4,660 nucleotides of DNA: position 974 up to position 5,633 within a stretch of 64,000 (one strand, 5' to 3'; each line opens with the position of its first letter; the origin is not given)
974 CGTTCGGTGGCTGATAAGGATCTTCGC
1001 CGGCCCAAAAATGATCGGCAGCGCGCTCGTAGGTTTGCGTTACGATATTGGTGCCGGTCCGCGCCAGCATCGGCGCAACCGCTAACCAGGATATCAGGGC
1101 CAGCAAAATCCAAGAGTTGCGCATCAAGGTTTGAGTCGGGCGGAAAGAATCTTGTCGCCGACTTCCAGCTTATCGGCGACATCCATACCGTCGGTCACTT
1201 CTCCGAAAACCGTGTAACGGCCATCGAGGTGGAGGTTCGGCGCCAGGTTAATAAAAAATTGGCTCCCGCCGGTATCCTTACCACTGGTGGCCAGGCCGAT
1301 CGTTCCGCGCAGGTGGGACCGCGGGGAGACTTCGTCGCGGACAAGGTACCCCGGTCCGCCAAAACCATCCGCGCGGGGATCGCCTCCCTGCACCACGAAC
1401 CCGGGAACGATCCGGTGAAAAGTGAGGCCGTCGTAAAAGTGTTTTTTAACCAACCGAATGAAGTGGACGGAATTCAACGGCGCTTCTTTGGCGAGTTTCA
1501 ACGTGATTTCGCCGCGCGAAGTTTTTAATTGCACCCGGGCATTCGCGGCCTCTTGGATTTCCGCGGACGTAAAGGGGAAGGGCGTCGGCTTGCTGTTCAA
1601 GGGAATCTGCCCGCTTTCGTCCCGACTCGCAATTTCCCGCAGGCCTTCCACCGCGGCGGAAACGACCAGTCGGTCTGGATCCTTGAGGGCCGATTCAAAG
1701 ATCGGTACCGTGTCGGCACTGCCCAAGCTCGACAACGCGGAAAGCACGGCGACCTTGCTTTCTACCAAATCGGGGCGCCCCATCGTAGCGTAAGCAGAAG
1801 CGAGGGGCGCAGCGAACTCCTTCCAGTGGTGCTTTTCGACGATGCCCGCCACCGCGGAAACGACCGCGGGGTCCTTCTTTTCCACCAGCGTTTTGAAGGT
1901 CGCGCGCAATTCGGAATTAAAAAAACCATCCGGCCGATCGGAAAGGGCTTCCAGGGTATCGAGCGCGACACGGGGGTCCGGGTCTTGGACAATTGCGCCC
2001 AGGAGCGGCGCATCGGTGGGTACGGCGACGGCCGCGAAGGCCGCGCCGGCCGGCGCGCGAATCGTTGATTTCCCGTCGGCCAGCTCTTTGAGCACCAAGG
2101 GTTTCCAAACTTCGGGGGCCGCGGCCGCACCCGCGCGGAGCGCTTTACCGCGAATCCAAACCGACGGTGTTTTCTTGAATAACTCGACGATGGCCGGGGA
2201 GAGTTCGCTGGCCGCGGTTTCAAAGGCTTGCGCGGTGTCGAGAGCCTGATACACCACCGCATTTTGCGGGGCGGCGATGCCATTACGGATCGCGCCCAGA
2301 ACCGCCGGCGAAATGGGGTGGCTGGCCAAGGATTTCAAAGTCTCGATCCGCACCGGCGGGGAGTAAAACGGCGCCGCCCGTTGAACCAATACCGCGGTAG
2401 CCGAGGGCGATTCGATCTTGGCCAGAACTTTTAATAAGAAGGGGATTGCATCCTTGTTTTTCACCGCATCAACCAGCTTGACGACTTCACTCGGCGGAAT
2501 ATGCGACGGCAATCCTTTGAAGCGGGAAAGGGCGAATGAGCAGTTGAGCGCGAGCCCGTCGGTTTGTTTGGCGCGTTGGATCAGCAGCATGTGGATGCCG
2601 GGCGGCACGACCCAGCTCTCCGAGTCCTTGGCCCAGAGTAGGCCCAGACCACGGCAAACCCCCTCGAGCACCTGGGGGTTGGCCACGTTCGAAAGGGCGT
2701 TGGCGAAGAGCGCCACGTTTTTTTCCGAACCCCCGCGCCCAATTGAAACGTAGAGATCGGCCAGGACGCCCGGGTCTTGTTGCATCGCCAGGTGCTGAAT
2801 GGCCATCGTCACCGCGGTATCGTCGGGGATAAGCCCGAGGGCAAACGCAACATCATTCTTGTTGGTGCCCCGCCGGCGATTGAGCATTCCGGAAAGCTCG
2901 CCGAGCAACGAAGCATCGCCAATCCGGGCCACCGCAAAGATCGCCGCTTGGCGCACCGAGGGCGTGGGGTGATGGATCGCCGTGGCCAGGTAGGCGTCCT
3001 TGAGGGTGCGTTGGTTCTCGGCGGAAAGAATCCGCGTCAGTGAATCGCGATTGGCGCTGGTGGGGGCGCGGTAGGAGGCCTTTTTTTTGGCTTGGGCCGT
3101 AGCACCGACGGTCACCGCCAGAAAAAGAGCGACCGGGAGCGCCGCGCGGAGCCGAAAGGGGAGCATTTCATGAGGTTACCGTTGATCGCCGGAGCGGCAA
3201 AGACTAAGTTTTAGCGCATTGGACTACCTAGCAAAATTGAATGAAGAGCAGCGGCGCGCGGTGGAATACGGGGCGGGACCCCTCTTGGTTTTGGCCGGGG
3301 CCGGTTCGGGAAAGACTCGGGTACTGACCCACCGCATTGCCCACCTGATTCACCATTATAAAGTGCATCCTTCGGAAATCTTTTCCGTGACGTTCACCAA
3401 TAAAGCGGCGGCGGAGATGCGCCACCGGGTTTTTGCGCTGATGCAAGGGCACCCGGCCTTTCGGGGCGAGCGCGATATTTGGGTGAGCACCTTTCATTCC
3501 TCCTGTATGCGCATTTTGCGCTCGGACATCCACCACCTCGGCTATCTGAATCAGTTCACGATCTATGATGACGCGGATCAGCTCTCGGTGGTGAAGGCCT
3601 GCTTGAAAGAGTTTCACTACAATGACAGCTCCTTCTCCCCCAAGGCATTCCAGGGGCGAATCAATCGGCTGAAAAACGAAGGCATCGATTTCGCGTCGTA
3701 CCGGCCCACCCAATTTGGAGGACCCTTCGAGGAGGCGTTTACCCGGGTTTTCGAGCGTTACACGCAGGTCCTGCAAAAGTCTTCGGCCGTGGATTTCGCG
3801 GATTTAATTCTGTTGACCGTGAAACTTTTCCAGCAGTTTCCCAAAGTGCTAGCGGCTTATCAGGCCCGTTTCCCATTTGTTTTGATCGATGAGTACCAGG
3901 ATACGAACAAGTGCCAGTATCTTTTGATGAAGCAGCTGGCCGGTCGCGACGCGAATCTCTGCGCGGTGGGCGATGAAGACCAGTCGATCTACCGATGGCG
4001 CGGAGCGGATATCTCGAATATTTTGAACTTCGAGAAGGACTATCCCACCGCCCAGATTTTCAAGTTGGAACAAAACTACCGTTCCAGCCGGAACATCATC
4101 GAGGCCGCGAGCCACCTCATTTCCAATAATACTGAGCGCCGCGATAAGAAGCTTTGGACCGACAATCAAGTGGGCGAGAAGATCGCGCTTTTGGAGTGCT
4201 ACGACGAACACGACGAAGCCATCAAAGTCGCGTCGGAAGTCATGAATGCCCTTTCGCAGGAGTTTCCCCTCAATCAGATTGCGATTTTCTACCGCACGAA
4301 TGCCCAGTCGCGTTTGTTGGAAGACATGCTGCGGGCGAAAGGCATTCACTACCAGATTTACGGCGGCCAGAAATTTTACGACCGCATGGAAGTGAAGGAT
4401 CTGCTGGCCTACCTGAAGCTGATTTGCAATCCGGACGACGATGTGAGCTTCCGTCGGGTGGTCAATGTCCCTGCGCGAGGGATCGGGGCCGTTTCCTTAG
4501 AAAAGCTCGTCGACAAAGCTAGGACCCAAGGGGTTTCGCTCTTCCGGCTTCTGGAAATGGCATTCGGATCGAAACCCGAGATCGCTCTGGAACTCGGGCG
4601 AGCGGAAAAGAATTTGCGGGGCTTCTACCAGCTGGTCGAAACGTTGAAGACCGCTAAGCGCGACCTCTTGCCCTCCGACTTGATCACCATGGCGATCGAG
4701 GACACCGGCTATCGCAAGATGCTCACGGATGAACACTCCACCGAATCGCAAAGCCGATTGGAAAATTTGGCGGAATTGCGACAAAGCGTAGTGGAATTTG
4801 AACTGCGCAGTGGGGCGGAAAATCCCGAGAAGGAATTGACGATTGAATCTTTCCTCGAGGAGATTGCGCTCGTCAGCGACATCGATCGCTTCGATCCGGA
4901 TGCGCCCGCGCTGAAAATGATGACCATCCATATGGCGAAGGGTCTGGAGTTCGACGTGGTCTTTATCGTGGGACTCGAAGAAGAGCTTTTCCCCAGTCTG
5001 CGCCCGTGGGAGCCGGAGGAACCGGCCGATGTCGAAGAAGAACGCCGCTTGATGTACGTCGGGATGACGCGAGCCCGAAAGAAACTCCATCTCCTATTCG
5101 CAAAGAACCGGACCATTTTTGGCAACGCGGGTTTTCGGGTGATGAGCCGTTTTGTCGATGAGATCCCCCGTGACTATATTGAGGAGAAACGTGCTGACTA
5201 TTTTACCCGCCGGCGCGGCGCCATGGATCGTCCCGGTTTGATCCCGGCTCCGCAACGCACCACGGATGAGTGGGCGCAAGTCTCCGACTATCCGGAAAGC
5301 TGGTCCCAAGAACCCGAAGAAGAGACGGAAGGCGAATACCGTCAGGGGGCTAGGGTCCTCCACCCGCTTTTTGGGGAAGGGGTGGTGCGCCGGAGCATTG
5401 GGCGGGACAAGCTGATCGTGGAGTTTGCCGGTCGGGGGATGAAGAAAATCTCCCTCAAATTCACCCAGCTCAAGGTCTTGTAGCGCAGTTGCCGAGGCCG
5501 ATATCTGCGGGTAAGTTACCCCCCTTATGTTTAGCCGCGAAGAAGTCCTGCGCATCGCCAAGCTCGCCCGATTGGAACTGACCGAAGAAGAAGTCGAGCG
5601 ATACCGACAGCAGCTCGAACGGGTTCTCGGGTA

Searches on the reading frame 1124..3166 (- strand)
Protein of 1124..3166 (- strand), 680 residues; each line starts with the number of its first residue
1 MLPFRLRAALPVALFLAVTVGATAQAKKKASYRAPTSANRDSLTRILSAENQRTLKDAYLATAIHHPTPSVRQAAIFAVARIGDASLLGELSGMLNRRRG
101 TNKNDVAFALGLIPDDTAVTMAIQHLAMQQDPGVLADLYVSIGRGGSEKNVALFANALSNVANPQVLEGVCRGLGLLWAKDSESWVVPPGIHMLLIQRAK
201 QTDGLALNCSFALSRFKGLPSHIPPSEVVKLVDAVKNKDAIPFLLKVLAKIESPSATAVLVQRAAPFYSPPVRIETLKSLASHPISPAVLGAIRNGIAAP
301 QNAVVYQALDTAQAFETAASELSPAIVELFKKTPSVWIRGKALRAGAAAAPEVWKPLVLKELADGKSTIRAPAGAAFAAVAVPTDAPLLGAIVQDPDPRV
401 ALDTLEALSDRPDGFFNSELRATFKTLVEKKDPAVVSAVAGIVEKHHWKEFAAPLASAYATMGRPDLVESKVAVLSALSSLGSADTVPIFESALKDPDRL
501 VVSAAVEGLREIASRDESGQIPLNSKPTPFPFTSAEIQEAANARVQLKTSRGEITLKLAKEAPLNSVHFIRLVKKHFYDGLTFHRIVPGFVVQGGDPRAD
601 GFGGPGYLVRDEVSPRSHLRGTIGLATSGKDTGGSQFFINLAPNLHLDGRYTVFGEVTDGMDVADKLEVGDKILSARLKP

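Call 11: search_protein_families(library=pfam, proteins=[window:1124-3166:-], max_evalue=0.01)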
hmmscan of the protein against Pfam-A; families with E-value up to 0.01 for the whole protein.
window:1124-3166:- (680 aa): 4 families
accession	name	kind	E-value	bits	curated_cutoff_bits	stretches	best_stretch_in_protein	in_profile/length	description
PF00160.26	Pro_isomerase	-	8.1e-38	130.6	21.7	1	545-671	2-141/159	Cyclophilin type peptidyl-prolyl cis-trans isomerase/CLD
PF13646.12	HEAT_2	-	1e-17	64.6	27.7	2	61-136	5-81/88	HEAT repeats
PF02985.28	HEAT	-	6e-09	35.8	23.5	0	487-514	2-29/31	HEAT repeat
PF03130.22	HEAT_PBS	-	0.0013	19.5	20.9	0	71-85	1-16/27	PBS lyase HEAT-like repeat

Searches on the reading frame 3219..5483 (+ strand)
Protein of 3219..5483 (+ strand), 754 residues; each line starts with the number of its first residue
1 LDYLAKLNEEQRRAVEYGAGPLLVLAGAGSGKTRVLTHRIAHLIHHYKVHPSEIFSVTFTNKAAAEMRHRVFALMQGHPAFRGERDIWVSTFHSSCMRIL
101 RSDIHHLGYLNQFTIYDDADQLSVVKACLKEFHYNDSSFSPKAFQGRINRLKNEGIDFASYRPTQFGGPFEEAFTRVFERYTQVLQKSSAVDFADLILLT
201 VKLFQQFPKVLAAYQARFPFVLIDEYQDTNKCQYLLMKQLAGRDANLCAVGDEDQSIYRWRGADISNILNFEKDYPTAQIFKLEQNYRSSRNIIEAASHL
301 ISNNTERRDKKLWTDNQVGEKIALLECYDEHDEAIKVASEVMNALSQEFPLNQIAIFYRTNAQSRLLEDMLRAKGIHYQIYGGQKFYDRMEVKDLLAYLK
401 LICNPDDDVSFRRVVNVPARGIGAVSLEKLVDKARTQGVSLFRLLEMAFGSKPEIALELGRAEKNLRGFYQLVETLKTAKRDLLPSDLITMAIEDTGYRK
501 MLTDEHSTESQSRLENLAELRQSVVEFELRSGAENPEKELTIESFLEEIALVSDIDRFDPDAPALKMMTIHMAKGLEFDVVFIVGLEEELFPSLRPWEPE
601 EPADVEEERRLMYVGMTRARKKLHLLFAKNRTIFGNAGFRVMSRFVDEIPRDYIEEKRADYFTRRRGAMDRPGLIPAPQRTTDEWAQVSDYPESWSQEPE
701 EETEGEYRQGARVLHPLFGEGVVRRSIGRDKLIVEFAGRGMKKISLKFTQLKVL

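Call 11: search_protein_families(library=pfam, proteins=[window:3219-5483:+], max_evalue=0.01)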
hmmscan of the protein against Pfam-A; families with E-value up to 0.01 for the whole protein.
window:3219-5483:+ (754 aa): 8 families
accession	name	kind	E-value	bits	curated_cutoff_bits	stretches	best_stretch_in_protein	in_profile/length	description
PF00580.27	UvrD-helicase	-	1.6e-90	303.9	23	1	7-276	1-271/271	UvrD/REP helicase N-terminal domain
PF13361.12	UvrD_C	-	2.4e-78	264.4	25.6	1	282-629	2-349/350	UvrD-like helicase C-terminal domain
PF13245.12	AAA_19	-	1.1e-21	77.8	25.1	1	11-259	1-132/134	AAA domain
PF13538.12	UvrD_C_2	-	3.7e-11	43.1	27.4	2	604-625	30-51/52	UvrD-like helicase C-terminal domain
PF01443.25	Viral_helicase1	-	1.3e-10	42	21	1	556-626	178-227/228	Viral superfamily 1 RNA helicase core domain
PF13604.12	AAA_30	-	1.5e-06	28.5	27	0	6-70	1-65/191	AAA domain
PF13087.12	AAA_12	-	0.00082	19.4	27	0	553-626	127-191/195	AAA domain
PF13401.12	AAA_22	-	0.0011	19.7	27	1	18-133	4-105/130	AAA domain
